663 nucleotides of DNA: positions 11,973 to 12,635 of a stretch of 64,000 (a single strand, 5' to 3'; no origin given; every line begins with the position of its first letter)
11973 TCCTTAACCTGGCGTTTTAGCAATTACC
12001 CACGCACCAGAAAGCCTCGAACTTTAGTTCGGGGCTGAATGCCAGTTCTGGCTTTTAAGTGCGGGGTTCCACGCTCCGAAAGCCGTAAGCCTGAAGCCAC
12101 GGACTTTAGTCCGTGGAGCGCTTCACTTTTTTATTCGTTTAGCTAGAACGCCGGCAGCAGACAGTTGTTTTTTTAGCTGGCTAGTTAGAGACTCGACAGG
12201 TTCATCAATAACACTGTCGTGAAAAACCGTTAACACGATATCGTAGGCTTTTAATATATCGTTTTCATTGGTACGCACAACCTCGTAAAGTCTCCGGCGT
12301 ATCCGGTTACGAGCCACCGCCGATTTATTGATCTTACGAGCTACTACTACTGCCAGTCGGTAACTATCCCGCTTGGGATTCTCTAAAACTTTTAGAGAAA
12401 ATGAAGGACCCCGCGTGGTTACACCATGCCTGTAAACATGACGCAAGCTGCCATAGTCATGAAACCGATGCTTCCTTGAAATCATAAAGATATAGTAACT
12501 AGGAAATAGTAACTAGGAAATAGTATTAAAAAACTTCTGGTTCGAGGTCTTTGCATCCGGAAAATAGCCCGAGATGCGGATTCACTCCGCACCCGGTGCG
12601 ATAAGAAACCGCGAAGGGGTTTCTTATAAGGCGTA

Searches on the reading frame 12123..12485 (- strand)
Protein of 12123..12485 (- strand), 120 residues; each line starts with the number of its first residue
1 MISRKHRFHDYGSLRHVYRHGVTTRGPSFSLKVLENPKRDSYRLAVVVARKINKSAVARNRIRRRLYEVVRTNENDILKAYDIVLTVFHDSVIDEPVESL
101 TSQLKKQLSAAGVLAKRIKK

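Call 66: search_protein_families(library=pfam, proteins=[window:12123-12485:-], max_evalue=0.001)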
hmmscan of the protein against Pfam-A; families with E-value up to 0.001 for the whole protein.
window:12123-12485:- (120 aa): 1 family
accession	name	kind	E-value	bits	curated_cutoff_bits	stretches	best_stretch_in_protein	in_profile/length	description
PF00825.24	Ribonuclease_P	-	3e-17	63.1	22.3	1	3-109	2-106/109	Ribonuclease P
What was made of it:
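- On RNase P substrate leader: RnpA is encoded at window 12123-12485 (-), PF00825, 63 bits (call 66).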
